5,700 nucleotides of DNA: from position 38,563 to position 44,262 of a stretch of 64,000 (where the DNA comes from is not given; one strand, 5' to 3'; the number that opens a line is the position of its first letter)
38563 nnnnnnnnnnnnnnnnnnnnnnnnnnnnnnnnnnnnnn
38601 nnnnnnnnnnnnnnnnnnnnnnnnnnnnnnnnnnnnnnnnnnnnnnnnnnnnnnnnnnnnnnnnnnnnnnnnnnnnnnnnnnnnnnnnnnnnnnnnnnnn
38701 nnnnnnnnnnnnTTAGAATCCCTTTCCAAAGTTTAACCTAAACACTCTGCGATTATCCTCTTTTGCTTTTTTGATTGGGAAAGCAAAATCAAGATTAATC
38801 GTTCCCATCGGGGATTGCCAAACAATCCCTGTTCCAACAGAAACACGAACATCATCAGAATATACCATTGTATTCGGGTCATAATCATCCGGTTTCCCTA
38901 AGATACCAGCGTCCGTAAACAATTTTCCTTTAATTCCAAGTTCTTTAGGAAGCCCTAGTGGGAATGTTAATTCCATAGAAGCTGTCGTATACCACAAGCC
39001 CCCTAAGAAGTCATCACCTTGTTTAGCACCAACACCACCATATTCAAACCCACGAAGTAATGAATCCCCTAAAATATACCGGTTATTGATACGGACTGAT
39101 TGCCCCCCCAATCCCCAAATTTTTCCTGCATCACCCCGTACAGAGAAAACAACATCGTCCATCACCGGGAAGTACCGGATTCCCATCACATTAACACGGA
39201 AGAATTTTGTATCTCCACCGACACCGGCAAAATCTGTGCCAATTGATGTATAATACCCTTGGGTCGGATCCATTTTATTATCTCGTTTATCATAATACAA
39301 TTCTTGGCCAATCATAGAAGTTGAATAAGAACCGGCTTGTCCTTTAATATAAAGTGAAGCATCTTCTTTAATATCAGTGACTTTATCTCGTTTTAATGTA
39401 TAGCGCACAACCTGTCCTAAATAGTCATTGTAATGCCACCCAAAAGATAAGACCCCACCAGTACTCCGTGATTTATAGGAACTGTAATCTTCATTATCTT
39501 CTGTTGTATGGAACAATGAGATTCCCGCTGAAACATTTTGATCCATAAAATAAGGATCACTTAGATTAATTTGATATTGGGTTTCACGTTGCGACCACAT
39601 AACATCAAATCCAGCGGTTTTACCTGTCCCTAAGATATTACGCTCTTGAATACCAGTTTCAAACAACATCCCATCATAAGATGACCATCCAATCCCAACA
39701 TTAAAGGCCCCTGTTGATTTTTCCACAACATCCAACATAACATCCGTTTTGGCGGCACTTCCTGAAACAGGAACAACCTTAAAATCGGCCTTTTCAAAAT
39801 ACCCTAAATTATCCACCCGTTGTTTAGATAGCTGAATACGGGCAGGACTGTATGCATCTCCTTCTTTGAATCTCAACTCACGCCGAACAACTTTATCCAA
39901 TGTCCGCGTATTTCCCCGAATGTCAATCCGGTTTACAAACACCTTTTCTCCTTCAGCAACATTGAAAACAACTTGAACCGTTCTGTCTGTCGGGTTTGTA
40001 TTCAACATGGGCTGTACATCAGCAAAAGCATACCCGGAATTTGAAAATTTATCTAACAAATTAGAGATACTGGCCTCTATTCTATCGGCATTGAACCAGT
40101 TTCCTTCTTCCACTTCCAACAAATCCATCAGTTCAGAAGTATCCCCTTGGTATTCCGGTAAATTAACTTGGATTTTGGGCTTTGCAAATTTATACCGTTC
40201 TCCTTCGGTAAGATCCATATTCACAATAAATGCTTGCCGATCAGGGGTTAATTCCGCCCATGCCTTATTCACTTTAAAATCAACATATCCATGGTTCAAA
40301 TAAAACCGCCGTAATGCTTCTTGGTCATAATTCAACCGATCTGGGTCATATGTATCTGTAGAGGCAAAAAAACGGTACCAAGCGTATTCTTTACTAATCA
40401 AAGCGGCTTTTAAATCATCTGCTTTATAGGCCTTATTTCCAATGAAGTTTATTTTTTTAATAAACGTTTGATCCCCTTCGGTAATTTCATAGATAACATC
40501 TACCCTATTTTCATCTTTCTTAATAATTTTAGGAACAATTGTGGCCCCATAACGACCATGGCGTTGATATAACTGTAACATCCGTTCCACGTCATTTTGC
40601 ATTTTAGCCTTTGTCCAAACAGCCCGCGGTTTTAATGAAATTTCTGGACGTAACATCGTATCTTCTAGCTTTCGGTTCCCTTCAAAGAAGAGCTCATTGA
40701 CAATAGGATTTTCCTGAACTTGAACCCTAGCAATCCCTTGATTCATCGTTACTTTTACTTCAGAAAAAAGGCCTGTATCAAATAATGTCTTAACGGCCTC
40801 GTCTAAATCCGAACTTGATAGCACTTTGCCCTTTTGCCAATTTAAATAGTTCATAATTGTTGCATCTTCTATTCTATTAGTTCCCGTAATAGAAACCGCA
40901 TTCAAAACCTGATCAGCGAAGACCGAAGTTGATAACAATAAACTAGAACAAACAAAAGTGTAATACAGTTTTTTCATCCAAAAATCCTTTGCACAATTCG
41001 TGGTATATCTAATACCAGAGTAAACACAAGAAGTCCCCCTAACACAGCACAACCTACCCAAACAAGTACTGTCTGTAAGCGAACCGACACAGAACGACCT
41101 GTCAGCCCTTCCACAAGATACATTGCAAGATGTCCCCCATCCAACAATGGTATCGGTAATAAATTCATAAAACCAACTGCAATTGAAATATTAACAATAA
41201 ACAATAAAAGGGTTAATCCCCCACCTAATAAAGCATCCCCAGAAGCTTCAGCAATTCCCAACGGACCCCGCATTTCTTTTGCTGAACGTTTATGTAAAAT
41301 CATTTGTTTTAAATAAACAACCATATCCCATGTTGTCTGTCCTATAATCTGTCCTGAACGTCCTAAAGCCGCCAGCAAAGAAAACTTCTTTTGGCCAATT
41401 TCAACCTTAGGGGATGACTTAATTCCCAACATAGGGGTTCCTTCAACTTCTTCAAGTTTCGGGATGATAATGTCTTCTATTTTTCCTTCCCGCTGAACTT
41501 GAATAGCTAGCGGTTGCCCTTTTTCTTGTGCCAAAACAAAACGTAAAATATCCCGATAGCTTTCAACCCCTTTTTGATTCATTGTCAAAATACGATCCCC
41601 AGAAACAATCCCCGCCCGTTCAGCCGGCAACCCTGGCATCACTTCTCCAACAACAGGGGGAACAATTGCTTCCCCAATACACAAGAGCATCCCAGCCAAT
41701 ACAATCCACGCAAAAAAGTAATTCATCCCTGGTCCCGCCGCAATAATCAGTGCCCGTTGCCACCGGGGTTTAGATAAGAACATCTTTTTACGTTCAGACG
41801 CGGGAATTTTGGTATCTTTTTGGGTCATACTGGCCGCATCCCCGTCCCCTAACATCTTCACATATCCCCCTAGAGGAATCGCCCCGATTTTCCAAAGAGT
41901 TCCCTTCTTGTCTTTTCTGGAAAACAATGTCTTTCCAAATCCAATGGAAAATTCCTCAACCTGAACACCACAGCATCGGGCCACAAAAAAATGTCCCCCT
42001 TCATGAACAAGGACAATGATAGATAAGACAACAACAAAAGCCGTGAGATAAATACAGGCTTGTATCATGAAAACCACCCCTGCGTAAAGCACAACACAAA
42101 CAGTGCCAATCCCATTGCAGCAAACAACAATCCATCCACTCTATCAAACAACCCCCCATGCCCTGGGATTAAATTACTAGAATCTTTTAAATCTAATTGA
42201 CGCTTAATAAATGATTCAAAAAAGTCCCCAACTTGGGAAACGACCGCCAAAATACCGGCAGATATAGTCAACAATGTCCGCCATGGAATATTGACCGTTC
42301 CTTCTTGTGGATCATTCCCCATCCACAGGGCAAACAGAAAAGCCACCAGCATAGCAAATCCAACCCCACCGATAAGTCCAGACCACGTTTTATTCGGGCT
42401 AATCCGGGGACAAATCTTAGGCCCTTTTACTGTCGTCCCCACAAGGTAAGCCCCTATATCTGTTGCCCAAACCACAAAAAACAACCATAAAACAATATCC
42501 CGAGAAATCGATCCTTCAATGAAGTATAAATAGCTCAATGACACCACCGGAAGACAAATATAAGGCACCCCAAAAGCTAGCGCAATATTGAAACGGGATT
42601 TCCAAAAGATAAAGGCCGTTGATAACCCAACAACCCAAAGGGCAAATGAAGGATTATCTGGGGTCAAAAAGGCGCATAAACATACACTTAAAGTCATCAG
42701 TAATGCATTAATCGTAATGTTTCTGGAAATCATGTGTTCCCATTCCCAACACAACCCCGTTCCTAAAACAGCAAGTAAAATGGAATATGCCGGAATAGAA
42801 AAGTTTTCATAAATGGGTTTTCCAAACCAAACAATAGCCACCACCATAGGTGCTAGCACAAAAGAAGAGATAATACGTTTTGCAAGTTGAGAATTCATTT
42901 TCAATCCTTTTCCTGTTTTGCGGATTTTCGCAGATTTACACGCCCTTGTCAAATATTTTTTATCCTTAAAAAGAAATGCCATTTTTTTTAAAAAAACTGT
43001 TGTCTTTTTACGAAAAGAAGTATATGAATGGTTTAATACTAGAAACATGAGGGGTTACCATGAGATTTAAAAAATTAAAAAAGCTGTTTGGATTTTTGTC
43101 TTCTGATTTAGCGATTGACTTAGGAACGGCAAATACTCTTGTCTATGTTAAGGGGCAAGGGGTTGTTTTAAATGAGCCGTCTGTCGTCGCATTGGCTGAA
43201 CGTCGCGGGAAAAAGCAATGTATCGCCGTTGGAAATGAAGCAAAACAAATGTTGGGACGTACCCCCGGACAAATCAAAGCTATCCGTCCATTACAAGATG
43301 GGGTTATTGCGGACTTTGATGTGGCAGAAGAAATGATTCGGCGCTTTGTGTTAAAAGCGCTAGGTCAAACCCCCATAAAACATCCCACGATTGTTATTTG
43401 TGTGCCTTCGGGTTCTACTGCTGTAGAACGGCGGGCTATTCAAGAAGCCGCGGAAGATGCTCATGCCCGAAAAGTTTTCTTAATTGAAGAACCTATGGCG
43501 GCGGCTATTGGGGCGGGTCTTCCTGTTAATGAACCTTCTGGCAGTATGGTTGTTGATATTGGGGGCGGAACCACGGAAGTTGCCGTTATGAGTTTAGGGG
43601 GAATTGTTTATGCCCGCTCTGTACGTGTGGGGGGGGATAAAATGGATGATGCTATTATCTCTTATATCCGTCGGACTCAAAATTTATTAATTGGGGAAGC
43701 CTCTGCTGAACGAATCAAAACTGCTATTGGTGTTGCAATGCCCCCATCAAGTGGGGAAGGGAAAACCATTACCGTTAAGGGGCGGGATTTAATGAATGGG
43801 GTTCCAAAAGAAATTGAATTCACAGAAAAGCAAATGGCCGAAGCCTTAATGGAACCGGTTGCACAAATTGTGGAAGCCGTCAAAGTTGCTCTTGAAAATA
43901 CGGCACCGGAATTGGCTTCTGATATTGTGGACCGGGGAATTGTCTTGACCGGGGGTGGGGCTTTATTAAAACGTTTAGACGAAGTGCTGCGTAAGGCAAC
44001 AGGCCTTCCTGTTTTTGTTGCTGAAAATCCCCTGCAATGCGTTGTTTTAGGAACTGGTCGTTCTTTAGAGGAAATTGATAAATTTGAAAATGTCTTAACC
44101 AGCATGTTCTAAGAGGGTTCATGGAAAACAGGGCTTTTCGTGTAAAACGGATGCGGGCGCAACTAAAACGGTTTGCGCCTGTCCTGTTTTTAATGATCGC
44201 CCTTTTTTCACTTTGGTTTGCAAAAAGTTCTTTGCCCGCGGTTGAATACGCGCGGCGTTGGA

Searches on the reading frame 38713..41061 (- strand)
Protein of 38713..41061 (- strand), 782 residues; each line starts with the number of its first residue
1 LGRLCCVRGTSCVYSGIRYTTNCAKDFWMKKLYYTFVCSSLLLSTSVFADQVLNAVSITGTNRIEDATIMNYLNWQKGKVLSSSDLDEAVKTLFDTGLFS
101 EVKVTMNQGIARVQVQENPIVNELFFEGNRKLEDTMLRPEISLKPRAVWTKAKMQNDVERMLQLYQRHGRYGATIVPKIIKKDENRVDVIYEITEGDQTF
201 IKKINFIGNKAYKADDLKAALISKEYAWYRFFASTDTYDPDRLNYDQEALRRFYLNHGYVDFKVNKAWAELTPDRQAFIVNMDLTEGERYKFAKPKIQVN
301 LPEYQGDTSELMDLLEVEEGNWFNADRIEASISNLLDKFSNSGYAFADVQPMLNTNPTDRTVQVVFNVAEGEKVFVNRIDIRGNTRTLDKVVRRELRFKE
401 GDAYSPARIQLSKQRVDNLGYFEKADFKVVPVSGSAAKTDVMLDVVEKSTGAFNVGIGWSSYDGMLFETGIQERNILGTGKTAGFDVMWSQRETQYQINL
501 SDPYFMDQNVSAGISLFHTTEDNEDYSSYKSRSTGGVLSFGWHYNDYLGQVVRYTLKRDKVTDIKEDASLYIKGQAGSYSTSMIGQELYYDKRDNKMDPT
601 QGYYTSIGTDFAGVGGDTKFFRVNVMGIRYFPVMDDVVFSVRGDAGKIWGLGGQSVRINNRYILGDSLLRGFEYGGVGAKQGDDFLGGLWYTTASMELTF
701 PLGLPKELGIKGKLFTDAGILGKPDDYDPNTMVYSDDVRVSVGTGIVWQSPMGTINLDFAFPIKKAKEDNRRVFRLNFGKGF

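Call 18: search_protein_families(library=pfam, proteins=[window:38713-41061:-], max_evalue=0.001)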
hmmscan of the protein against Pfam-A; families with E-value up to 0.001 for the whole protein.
window:38713-41061:- (782 aa): 2 families
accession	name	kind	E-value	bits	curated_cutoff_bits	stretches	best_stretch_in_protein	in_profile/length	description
PF07244.20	POTRA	-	1.8e-66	221.3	21.3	5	119-196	1-79/79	Surface antigen variable number repeat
PF01103.29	Omp85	-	4.5e-64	217.5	24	1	475-782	1-325/325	Omp85 superfamily domain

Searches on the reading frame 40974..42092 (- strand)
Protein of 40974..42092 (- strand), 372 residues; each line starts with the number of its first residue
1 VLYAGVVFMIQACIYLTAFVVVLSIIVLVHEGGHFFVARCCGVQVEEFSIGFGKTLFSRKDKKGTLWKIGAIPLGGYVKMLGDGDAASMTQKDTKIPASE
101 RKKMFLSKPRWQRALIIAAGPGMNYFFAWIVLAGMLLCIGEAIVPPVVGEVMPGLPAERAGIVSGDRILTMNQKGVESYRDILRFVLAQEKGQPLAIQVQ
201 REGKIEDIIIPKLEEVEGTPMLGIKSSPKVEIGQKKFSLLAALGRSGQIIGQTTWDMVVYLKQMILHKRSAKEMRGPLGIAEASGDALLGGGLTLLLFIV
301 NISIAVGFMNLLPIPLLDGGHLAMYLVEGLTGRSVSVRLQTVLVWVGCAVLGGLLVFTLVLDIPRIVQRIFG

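Call 18: search_protein_families(library=pfam, proteins=[window:40974-42092:-], max_evalue=0.001)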
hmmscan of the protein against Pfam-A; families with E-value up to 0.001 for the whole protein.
window:40974-42092:- (372 aa): 4 families
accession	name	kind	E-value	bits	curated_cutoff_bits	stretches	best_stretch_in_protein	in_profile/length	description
PF02163.28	Peptidase_M50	-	2.1e-59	201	27.2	1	18-351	1-218/221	Peptidase family M50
PF13180.12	PDZ_2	-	4.3e-08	33.8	27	1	147-208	15-76/80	PDZ domain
PF17820.7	PDZ_6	-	1.2e-06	28.5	27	1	147-201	1-54/54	PDZ domain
PF00595.29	PDZ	-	1.7e-06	28.8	23.2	1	145-199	26-80/81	PDZ domain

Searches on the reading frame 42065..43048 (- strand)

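Call 19: search_protein_families(library=pfam, proteins=[window:42065-43048:-], max_evalue=0.001)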
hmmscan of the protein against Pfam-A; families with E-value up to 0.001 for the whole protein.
window:42065-43048:- (327 aa): 1 family
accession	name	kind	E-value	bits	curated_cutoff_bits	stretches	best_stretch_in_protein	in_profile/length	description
PF01148.25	CTP_transf_1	-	3.2e-49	168.6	24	1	57-321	2-264/264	Cytidylyltransferase family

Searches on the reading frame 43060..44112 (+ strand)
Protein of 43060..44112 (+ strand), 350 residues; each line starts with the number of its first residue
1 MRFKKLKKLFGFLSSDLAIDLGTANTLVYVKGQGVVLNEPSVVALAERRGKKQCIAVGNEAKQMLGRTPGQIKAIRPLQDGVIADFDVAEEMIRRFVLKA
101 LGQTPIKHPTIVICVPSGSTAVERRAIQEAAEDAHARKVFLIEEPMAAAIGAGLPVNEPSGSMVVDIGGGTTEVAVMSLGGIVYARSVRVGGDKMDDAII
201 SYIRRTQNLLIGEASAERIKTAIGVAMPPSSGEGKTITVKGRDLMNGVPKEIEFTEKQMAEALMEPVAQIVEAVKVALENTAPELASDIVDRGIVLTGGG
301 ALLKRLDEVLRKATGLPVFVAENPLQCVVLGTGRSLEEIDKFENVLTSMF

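Call 19: search_protein_families(library=pfam, proteins=[window:43060-44112:+], max_evalue=0.001)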
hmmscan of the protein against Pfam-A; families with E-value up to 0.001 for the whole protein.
window:43060-44112:+ (350 aa): 5 families
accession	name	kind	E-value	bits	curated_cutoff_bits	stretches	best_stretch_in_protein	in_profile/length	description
PF06723.19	MreB_Mbl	-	5.5e-143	476.1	27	1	15-343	2-326/327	MreB/Mbl protein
PF00022.25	Actin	-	1.6e-16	60.4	27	1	19-207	9-191/410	Actin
PF00012.26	HSP70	-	1.3e-14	53.9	20.6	1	110-331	135-367/599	Hsp70 protein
PF14450.12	FtsA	-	1.4e-14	55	31.8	1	163-323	1-112/127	Cell division protein FtsA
PF11104.14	PilM_2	-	1.4e-09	37.8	27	1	161-202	181-222/340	Type IV pilus assembly protein PilM;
